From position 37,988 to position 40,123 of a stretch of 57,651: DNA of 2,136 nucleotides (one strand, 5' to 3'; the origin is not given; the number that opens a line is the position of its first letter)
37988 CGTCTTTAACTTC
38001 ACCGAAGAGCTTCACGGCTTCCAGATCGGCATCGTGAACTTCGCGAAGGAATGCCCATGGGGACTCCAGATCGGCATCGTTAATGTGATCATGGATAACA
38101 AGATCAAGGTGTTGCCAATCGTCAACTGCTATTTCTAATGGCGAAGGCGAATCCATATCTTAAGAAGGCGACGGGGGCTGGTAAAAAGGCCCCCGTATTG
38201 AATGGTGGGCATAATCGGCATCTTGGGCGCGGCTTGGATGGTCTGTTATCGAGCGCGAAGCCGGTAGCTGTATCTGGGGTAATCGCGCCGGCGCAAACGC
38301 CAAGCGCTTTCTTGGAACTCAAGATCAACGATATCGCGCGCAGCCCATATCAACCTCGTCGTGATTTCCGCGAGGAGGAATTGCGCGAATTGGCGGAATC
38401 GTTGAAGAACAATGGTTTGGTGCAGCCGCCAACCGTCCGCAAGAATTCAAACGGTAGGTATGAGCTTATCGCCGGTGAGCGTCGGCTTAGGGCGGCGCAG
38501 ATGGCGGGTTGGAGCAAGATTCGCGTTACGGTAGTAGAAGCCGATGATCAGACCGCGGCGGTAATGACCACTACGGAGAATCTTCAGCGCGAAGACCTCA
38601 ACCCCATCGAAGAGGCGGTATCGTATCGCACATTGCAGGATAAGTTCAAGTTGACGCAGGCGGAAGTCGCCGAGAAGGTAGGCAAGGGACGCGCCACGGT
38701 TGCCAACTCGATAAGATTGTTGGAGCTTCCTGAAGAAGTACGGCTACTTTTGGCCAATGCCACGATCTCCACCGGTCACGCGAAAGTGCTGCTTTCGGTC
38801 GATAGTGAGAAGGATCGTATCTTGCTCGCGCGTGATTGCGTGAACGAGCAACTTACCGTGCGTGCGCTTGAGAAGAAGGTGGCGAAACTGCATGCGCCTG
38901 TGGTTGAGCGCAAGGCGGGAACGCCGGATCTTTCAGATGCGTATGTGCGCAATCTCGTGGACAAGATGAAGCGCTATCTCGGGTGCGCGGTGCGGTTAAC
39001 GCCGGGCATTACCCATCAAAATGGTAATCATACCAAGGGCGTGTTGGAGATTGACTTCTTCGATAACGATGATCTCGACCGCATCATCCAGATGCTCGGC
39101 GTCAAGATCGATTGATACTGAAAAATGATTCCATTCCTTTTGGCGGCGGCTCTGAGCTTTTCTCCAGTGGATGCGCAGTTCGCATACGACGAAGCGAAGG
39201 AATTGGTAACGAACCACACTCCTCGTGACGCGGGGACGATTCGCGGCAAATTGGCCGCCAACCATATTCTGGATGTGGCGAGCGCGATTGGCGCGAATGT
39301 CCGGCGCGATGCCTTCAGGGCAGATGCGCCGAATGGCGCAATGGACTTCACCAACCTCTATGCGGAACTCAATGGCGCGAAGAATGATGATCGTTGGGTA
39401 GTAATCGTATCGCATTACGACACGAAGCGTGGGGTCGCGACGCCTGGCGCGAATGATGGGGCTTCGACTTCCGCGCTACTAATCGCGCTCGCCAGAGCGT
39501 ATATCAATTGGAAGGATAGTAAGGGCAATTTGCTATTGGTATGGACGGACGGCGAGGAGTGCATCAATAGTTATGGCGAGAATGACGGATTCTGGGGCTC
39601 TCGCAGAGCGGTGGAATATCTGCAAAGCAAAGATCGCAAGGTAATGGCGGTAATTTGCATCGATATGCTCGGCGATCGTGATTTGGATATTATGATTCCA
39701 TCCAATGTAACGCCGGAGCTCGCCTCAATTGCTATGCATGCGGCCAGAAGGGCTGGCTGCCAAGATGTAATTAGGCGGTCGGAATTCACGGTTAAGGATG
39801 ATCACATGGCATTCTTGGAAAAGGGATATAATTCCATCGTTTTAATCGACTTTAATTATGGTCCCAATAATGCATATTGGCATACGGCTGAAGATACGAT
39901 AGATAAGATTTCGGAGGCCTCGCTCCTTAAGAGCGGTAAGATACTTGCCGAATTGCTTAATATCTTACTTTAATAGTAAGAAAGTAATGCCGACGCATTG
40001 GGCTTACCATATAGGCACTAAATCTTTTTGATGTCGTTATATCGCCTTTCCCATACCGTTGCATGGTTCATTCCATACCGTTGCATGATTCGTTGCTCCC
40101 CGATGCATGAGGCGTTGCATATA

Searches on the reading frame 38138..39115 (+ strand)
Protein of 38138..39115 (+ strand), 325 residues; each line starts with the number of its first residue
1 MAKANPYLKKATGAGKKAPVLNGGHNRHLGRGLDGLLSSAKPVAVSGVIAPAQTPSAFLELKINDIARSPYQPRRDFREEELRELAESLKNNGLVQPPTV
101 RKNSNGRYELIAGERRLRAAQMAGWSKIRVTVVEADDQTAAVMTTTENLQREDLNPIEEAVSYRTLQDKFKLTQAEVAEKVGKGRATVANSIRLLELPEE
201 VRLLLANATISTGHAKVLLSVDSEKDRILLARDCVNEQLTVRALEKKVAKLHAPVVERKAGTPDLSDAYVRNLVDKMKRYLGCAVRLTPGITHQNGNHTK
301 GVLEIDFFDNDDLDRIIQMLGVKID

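Call 33: search_protein_families(library=pfam, proteins=[L023:8041-9324:+, L023:12106-13425:+, L023:13684-16635:+, L029:8697-9944:+, L029:12747-14720:+, L025:3651-5429:+, L025:5859-6443:+, L025:6425-6892:+, L025:6949-7821:+, L025:12321-13547:+], max_evalue=0.001)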
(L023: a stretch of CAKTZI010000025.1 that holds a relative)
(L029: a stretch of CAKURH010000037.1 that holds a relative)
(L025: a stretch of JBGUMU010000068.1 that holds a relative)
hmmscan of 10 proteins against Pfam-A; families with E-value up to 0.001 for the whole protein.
L023:8041-9324:+ (427 aa): 0 families

L023:12106-13425:+ (439 aa): 2 families
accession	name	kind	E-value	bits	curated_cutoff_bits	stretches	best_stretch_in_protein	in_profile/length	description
PF13635.12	DUF4143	-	5.5e-29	101.4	28.1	1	215-380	2-159/160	Domain of unknown function (DUF4143)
PF13173.12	AAA_14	-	2.1e-12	47.6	27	1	34-149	3-127/129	AAA domain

L023:13684-16635:+ (983 aa): 6 families
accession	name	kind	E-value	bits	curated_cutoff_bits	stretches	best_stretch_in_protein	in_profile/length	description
PF02836.23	Glyco_hydro_2_C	-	5.2e-95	318.5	21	1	341-621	1-301/302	Glycosyl hydrolases family 2, TIM barrel domain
PF02929.23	Bgal_small_N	-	4.4e-39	135.1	25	2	886-979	160-246/248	Beta galactosidase small chain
PF02837.24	Glyco_hydro_2_N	-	1.9e-34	119.5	28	1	92-260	4-167/169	Glycosyl hydrolases family 2, sugar binding domain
PF22666.2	Glyco_hydro_2_N2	-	9.4e-05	23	27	1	166-235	51-120/167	Glycosyl hydrolase 2 galactose-binding domain-like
PF16353.11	LacZ_4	-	0.00025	21.7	27.3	1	632-681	1-48/87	Beta-galactosidase, domain 4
PF02449.21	Glyco_hydro_42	-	0.00053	19.9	21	0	365-471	37-140/376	Beta-galactosidase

L029:8697-9944:+ (415 aa): 5 families
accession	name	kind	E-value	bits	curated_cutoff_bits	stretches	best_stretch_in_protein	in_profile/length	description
PF13635.12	DUF4143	-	1e-24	87.6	28.1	1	214-362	2-160/160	Domain of unknown function (DUF4143)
PF13173.12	AAA_14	-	3.9e-24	85.5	27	1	36-158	2-128/129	AAA domain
PF13401.12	AAA_22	-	0.00019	22.2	27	0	34-69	3-34/130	AAA domain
PF13191.12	AAA_16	-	0.00024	22.1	32.6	0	14-60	3-48/167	AAA ATPase domain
PF05621.17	TniB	-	0.00061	19.7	22.4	0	12-64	11-63/189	Bacterial TniB protein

L029:12747-14720:+ (657 aa): 0 families

L025:3651-5429:+ (592 aa): 4 families
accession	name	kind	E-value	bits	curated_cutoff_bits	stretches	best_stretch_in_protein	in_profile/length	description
PF01380.27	SIS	-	1.2e-40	138.8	25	2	286-411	2-129/131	SIS domain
PF13522.11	GATase_6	-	1.3e-17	64.5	27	1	62-191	9-129/130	Glutamine amidotransferase domain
PF13537.11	GATase_7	-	2.6e-12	47.3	25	1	83-193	13-118/123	Glutamine amidotransferase domain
PF13230.11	GATase_4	-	6e-08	32.4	23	1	31-132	35-139/272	Glutamine amidotransferases class-II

L025:5859-6443:+ (194 aa): 0 families

L025:6425-6892:+ (155 aa): 1 family
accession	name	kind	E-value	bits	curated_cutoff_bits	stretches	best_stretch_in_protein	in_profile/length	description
PF10263.15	SprT-like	-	1.5e-05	25.2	25.6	1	54-127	32-103/108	SprT-like family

L025:6949-7821:+ (290 aa): 2 families
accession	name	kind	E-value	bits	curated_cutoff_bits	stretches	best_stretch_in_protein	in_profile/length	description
PF08378.17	NERD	-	1.5e-28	100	22.1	1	73-187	1-111/111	Nuclease-related domain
PF01396.24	Zn_ribbon_Top1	-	3.7e-15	55.9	32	1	256-289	2-35/39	Topoisomerase DNA binding C4 zinc finger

L025:12321-13547:+ (408 aa): 1 family
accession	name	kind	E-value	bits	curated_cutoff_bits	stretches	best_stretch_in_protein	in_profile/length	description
PF00155.27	Aminotran_1_2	-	4.8e-28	98.8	19.7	1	44-399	14-357/361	Aminotransferase class I and II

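Call 63: search_protein_families(library=padloc, proteins=[L003:11059-12105:+, L003:12109-13380:+, L003:13377-15491:+, L003:15493-16803:+, L003:16853-17677:+, L003:17670-18845:+, L003:18842-19900:+, L129:4684-6375:+, L129:6396-8741:+, L129:8793-9227:+], max_evalue=0.001)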
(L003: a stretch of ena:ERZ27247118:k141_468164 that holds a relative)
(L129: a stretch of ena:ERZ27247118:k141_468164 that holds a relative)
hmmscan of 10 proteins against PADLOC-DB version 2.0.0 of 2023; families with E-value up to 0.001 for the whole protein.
L003:11059-12105:+ (348 aa): 4 families
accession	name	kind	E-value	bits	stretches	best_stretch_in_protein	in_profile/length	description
PDLC04869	PDC-S05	-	1.4e-104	347.5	1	41-341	10-292/306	-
PDLC04856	PDC-S05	-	7.2e-47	157.4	1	43-207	7-160/177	-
PDLC04879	PDC-S05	-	8.6e-37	125.1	1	183-340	132-277/285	-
PDLC04849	PDC-S05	-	5e-31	105.8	1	43-194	5-141/183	-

L003:12109-13380:+ (423 aa): 63 families (the best 25 are shown)
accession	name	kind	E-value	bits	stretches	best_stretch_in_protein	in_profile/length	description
PDLC02649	DrmMII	-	2.8e-155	515.4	1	7-422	3-418/422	DrmMII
PDLC03232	MTase_II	-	1.3e-98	328.9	2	114-423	132-461/465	Type II methyltransferase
PDLC03234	MTase_II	-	5.4e-75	251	1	7-422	3-366/375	Type II methyltransferase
PDLC03378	MTase_II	-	8.3e-71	237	2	113-422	66-330/344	Type II methyltransferase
PDLC03326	MTase_II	-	6.2e-63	211.4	2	89-422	51-376/412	Type II methyltransferase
PDLC02656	DrmMII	-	4.9e-62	208.3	2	7-248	3-234/491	DrmMII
PDLC03272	MTase_II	-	2.7e-60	202.6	1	5-422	71-390/407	Type II methyltransferase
PDLC00033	DruM2|DruM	-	6.1e-60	201.4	1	5-422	18-364/368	DNA cytosine methylase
PDLC00026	DruM2|DruM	-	6.7e-52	175.1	1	7-422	3-318/336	DNA cytosine methylase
PDLC02648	DrmMII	-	3.4e-51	172.5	2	8-244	21-255/468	DrmMII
PDLC03237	MTase_II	-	6.1e-48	161.5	2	10-221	795-970/1036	Type II methyltransferase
PDLC00027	DruM2|DruM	-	1.3e-45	154.4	3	115-230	72-184/361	DNA cytosine methylase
PDLC00031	DruM2|DruM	-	1.5e-44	150.6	2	115-229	72-183/361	DNA cytosine methylase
PDLC03307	MTase_II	-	6.2e-42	142.2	3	105-232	54-204/382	Type II methyltransferase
PDLC00030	DruM2|DruM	-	1.6e-40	137.4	1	6-422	3-364/380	DNA cytosine methylase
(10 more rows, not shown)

L003:13377-15491:+ (704 aa): 2 families
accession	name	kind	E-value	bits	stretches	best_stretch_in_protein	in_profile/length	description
PDLC03419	REase_II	-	5.4e-11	39.5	1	17-141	16-132/695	Type II restriction enzyme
PDLC03485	REase_II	-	1.3e-07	28.4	1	27-200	27-187/611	Type II restriction enzyme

L003:15493-16803:+ (436 aa): 0 families

L003:16853-17677:+ (274 aa): 5 families
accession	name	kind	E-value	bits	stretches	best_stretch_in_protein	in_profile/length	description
PDLC05042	PDC-S57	-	3.9e-52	175.3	1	8-121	6-118/245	-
PDLC05041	PDC-S57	-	4.5e-39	132.2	1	7-120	3-110/212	-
PDLC05043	PDC-S57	-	2.1e-25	87.6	1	8-108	3-109/221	-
PDLC03977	PD-Lambda-1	-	2.1e-10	38.1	1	7-112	353-457/496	-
PDLC03976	PD-Lambda-1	-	7.4e-10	36.3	1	6-108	353-454/491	-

L003:17670-18845:+ (391 aa): 62 families (the best 25 are shown)
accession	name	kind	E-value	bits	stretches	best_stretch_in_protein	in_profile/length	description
PDLC03234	MTase_II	-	6.7e-90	300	1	20-390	3-365/375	Type II methyltransferase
PDLC03378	MTase_II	-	1e-82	276.2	1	21-390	2-329/344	Type II methyltransferase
PDLC03326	MTase_II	-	1.6e-77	259.4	1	21-391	4-376/412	Type II methyltransferase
PDLC00033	DruM2|DruM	-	1.2e-74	249.9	1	7-388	5-361/368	DNA cytosine methylase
PDLC03237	MTase_II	-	5.3e-66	221.2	2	22-194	794-974/1036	Type II methyltransferase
PDLC02656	DrmMII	-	2.2e-65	219.3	2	21-220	4-234/491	DrmMII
PDLC03272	MTase_II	-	1.7e-62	209.8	1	6-391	59-390/407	Type II methyltransferase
PDLC02649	DrmMII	-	2.2e-61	206.1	1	86-389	111-416/422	DrmMII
PDLC02648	DrmMII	-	3.9e-61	205.3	1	17-390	17-450/468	DrmMII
PDLC00026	DruM2|DruM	-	3.2e-59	199.2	1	22-389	5-316/336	DNA cytosine methylase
PDLC03225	MTase_II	-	2.8e-53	179.5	2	161-387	373-594/615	Type II methyltransferase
PDLC00027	DruM2|DruM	-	3.8e-51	172.5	1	22-389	12-349/361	DNA cytosine methylase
PDLC02650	DrmMII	-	3.5e-50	169.1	2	20-152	7-147/435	DrmMII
PDLC03307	MTase_II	-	2.7e-48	163.1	3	24-146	3-117/382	Type II methyltransferase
PDLC00031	DruM2|DruM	-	1e-46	157.7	1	23-389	13-349/361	DNA cytosine methylase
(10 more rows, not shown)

L003:18842-19900:+ (352 aa): 64 families (the best 25 are shown)
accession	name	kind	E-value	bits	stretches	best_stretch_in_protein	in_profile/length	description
PDLC03272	MTase_II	-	1.6e-82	275.8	1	3-349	77-390/407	Type II methyltransferase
PDLC03361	MTase_II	-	3.6e-58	195.5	1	2-346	88-434/455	Type II methyltransferase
PDLC03734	oMTase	-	1.5e-55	186.9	2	2-185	5-179/444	orphan methyltransferase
PDLC03217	MTase_II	-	1.2e-51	174.1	1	3-346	24-371/703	Type II methyltransferase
PDLC03378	MTase_II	-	3.9e-49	165.8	1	1-347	3-328/344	Type II methyltransferase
PDLC00034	DruM2|DruM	-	2.5e-43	146.2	2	2-178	9-190/457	DNA cytosine methylase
PDLC02653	DrmMII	-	6.5e-43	144.9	1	1-179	5-178/333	DrmMII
PDLC03286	MTase_II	-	8.5e-43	144.3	1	1-176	1-170/185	Type II methyltransferase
PDLC03234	MTase_II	-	8.6e-40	135.1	1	2-185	6-185/375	Type II methyltransferase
PDLC00026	DruM2|DruM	-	1.1e-38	131.7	1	2-348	6-317/336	DNA cytosine methylase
PDLC03716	oMTase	-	1.9e-35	120.7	1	2-177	40-202/349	orphan methyltransferase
PDLC03329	MTase_II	-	7e-35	119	1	2-181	6-189/407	Type II methyltransferase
PDLC03242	MTase_II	-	1.1e-33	114.8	1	3-184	103-271/409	Type II methyltransferase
PDLC03326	MTase_II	-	1.3e-32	111.5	1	3-177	7-178/412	Type II methyltransferase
PDLC03733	oMTase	-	2e-32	110.6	1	2-345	92-454/476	orphan methyltransferase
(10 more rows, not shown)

L129:4684-6375:+ (563 aa): 2 families
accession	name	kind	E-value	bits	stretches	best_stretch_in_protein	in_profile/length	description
PDLC03448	REase_II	-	2.2e-43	146.5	3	378-498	682-816/857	Type II restriction enzyme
PDLC03547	REase_II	-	8.7e-31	105.1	1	192-503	267-536/585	Type II restriction enzyme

L129:6396-8741:+ (781 aa): 0 families

L129:8793-9227:+ (144 aa): 0 families

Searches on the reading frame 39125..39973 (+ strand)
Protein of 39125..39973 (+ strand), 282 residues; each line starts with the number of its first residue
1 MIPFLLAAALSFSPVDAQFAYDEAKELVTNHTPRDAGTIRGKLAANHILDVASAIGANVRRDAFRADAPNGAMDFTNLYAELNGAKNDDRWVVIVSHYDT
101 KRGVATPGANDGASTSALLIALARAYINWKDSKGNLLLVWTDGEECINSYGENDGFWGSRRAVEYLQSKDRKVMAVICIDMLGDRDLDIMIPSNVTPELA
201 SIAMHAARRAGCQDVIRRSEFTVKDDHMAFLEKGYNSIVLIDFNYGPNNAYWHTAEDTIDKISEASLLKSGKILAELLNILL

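Call 12: find_encoding_contigs(protein=window:39125-39973:+, flank=10000, max_places=10)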
Protein window:39125-39973:+ (282 aa): no gene with exactly this product is on record in the collection.

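Call 33: search_protein_families(library=pfam, proteins=[L023:8041-9324:+, L023:12106-13425:+, L023:13684-16635:+, L029:8697-9944:+, L029:12747-14720:+, L025:3651-5429:+, L025:5859-6443:+, L025:6425-6892:+, L025:6949-7821:+, L025:12321-13547:+], max_evalue=0.001)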
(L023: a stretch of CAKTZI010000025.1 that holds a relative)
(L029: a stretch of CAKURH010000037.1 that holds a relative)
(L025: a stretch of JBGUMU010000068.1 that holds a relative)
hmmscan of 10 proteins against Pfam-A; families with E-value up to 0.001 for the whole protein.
L023:8041-9324:+ (427 aa): 0 families

L023:12106-13425:+ (439 aa): 2 families
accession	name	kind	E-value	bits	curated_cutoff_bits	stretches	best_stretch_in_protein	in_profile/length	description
PF13635.12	DUF4143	-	5.5e-29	101.4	28.1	1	215-380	2-159/160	Domain of unknown function (DUF4143)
PF13173.12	AAA_14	-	2.1e-12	47.6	27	1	34-149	3-127/129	AAA domain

L023:13684-16635:+ (983 aa): 6 families
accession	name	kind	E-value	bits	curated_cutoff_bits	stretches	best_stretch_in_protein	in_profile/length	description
PF02836.23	Glyco_hydro_2_C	-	5.2e-95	318.5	21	1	341-621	1-301/302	Glycosyl hydrolases family 2, TIM barrel domain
PF02929.23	Bgal_small_N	-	4.4e-39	135.1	25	2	886-979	160-246/248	Beta galactosidase small chain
PF02837.24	Glyco_hydro_2_N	-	1.9e-34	119.5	28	1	92-260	4-167/169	Glycosyl hydrolases family 2, sugar binding domain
PF22666.2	Glyco_hydro_2_N2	-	9.4e-05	23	27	1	166-235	51-120/167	Glycosyl hydrolase 2 galactose-binding domain-like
PF16353.11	LacZ_4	-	0.00025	21.7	27.3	1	632-681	1-48/87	Beta-galactosidase, domain 4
PF02449.21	Glyco_hydro_42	-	0.00053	19.9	21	0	365-471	37-140/376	Beta-galactosidase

L029:8697-9944:+ (415 aa): 5 families
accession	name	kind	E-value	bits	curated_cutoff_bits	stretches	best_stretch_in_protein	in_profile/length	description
PF13635.12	DUF4143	-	1e-24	87.6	28.1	1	214-362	2-160/160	Domain of unknown function (DUF4143)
PF13173.12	AAA_14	-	3.9e-24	85.5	27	1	36-158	2-128/129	AAA domain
PF13401.12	AAA_22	-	0.00019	22.2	27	0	34-69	3-34/130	AAA domain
PF13191.12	AAA_16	-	0.00024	22.1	32.6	0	14-60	3-48/167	AAA ATPase domain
PF05621.17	TniB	-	0.00061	19.7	22.4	0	12-64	11-63/189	Bacterial TniB protein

L029:12747-14720:+ (657 aa): 0 families

L025:3651-5429:+ (592 aa): 4 families
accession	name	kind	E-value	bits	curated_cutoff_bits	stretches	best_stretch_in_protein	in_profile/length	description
PF01380.27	SIS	-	1.2e-40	138.8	25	2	286-411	2-129/131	SIS domain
PF13522.11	GATase_6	-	1.3e-17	64.5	27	1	62-191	9-129/130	Glutamine amidotransferase domain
PF13537.11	GATase_7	-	2.6e-12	47.3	25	1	83-193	13-118/123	Glutamine amidotransferase domain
PF13230.11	GATase_4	-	6e-08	32.4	23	1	31-132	35-139/272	Glutamine amidotransferases class-II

L025:5859-6443:+ (194 aa): 0 families

L025:6425-6892:+ (155 aa): 1 family
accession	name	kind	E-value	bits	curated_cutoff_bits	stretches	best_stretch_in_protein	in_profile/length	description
PF10263.15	SprT-like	-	1.5e-05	25.2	25.6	1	54-127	32-103/108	SprT-like family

L025:6949-7821:+ (290 aa): 2 families
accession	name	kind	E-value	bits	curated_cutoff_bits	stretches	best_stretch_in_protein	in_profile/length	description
PF08378.17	NERD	-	1.5e-28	100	22.1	1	73-187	1-111/111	Nuclease-related domain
PF01396.24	Zn_ribbon_Top1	-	3.7e-15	55.9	32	1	256-289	2-35/39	Topoisomerase DNA binding C4 zinc finger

L025:12321-13547:+ (408 aa): 1 family
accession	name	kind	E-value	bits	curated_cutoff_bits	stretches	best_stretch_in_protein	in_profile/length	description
PF00155.27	Aminotran_1_2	-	4.8e-28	98.8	19.7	1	44-399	14-357/361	Aminotransferase class I and II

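Call 63: search_protein_families(library=padloc, proteins=[L003:11059-12105:+, L003:12109-13380:+, L003:13377-15491:+, L003:15493-16803:+, L003:16853-17677:+, L003:17670-18845:+, L003:18842-19900:+, L129:4684-6375:+, L129:6396-8741:+, L129:8793-9227:+], max_evalue=0.001)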
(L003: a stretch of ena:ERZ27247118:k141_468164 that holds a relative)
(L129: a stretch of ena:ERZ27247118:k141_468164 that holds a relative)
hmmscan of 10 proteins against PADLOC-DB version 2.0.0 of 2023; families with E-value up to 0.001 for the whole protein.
L003:11059-12105:+ (348 aa): 4 families
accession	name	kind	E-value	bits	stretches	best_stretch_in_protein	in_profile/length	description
PDLC04869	PDC-S05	-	1.4e-104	347.5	1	41-341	10-292/306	-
PDLC04856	PDC-S05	-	7.2e-47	157.4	1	43-207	7-160/177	-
PDLC04879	PDC-S05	-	8.6e-37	125.1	1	183-340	132-277/285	-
PDLC04849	PDC-S05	-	5e-31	105.8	1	43-194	5-141/183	-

L003:12109-13380:+ (423 aa): 63 families (the best 25 are shown)
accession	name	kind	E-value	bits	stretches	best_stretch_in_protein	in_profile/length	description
PDLC02649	DrmMII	-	2.8e-155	515.4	1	7-422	3-418/422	DrmMII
PDLC03232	MTase_II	-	1.3e-98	328.9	2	114-423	132-461/465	Type II methyltransferase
PDLC03234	MTase_II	-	5.4e-75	251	1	7-422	3-366/375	Type II methyltransferase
PDLC03378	MTase_II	-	8.3e-71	237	2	113-422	66-330/344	Type II methyltransferase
PDLC03326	MTase_II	-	6.2e-63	211.4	2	89-422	51-376/412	Type II methyltransferase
PDLC02656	DrmMII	-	4.9e-62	208.3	2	7-248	3-234/491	DrmMII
PDLC03272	MTase_II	-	2.7e-60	202.6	1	5-422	71-390/407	Type II methyltransferase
PDLC00033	DruM2|DruM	-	6.1e-60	201.4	1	5-422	18-364/368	DNA cytosine methylase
PDLC00026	DruM2|DruM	-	6.7e-52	175.1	1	7-422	3-318/336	DNA cytosine methylase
PDLC02648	DrmMII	-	3.4e-51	172.5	2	8-244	21-255/468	DrmMII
PDLC03237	MTase_II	-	6.1e-48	161.5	2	10-221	795-970/1036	Type II methyltransferase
PDLC00027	DruM2|DruM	-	1.3e-45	154.4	3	115-230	72-184/361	DNA cytosine methylase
PDLC00031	DruM2|DruM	-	1.5e-44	150.6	2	115-229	72-183/361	DNA cytosine methylase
PDLC03307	MTase_II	-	6.2e-42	142.2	3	105-232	54-204/382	Type II methyltransferase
PDLC00030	DruM2|DruM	-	1.6e-40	137.4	1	6-422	3-364/380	DNA cytosine methylase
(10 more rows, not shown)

L003:13377-15491:+ (704 aa): 2 families
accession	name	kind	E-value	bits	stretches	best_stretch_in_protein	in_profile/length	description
PDLC03419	REase_II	-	5.4e-11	39.5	1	17-141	16-132/695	Type II restriction enzyme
PDLC03485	REase_II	-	1.3e-07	28.4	1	27-200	27-187/611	Type II restriction enzyme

L003:15493-16803:+ (436 aa): 0 families

L003:16853-17677:+ (274 aa): 5 families
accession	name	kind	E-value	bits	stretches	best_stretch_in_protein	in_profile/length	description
PDLC05042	PDC-S57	-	3.9e-52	175.3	1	8-121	6-118/245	-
PDLC05041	PDC-S57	-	4.5e-39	132.2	1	7-120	3-110/212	-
PDLC05043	PDC-S57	-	2.1e-25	87.6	1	8-108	3-109/221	-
PDLC03977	PD-Lambda-1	-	2.1e-10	38.1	1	7-112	353-457/496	-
PDLC03976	PD-Lambda-1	-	7.4e-10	36.3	1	6-108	353-454/491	-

L003:17670-18845:+ (391 aa): 62 families (the best 25 are shown)
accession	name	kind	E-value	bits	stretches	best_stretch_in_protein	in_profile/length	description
PDLC03234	MTase_II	-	6.7e-90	300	1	20-390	3-365/375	Type II methyltransferase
PDLC03378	MTase_II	-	1e-82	276.2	1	21-390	2-329/344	Type II methyltransferase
PDLC03326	MTase_II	-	1.6e-77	259.4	1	21-391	4-376/412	Type II methyltransferase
PDLC00033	DruM2|DruM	-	1.2e-74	249.9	1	7-388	5-361/368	DNA cytosine methylase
PDLC03237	MTase_II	-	5.3e-66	221.2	2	22-194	794-974/1036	Type II methyltransferase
PDLC02656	DrmMII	-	2.2e-65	219.3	2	21-220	4-234/491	DrmMII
PDLC03272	MTase_II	-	1.7e-62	209.8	1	6-391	59-390/407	Type II methyltransferase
PDLC02649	DrmMII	-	2.2e-61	206.1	1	86-389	111-416/422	DrmMII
PDLC02648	DrmMII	-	3.9e-61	205.3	1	17-390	17-450/468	DrmMII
PDLC00026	DruM2|DruM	-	3.2e-59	199.2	1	22-389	5-316/336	DNA cytosine methylase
PDLC03225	MTase_II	-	2.8e-53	179.5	2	161-387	373-594/615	Type II methyltransferase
PDLC00027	DruM2|DruM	-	3.8e-51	172.5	1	22-389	12-349/361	DNA cytosine methylase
PDLC02650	DrmMII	-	3.5e-50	169.1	2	20-152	7-147/435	DrmMII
PDLC03307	MTase_II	-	2.7e-48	163.1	3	24-146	3-117/382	Type II methyltransferase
PDLC00031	DruM2|DruM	-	1e-46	157.7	1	23-389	13-349/361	DNA cytosine methylase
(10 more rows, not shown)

L003:18842-19900:+ (352 aa): 64 families (the best 25 are shown)
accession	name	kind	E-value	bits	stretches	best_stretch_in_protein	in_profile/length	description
PDLC03272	MTase_II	-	1.6e-82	275.8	1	3-349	77-390/407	Type II methyltransferase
PDLC03361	MTase_II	-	3.6e-58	195.5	1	2-346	88-434/455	Type II methyltransferase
PDLC03734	oMTase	-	1.5e-55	186.9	2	2-185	5-179/444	orphan methyltransferase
PDLC03217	MTase_II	-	1.2e-51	174.1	1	3-346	24-371/703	Type II methyltransferase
PDLC03378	MTase_II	-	3.9e-49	165.8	1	1-347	3-328/344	Type II methyltransferase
PDLC00034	DruM2|DruM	-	2.5e-43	146.2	2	2-178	9-190/457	DNA cytosine methylase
PDLC02653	DrmMII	-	6.5e-43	144.9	1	1-179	5-178/333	DrmMII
PDLC03286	MTase_II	-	8.5e-43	144.3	1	1-176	1-170/185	Type II methyltransferase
PDLC03234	MTase_II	-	8.6e-40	135.1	1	2-185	6-185/375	Type II methyltransferase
PDLC00026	DruM2|DruM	-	1.1e-38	131.7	1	2-348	6-317/336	DNA cytosine methylase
PDLC03716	oMTase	-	1.9e-35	120.7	1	2-177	40-202/349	orphan methyltransferase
PDLC03329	MTase_II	-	7e-35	119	1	2-181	6-189/407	Type II methyltransferase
PDLC03242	MTase_II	-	1.1e-33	114.8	1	3-184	103-271/409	Type II methyltransferase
PDLC03326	MTase_II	-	1.3e-32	111.5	1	3-177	7-178/412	Type II methyltransferase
PDLC03733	oMTase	-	2e-32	110.6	1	2-345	92-454/476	orphan methyltransferase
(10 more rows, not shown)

L129:4684-6375:+ (563 aa): 2 families
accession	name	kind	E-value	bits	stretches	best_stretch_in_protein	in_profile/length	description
PDLC03448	REase_II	-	2.2e-43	146.5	3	378-498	682-816/857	Type II restriction enzyme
PDLC03547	REase_II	-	8.7e-31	105.1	1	192-503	267-536/585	Type II restriction enzyme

L129:6396-8741:+ (781 aa): 0 families

L129:8793-9227:+ (144 aa): 0 families
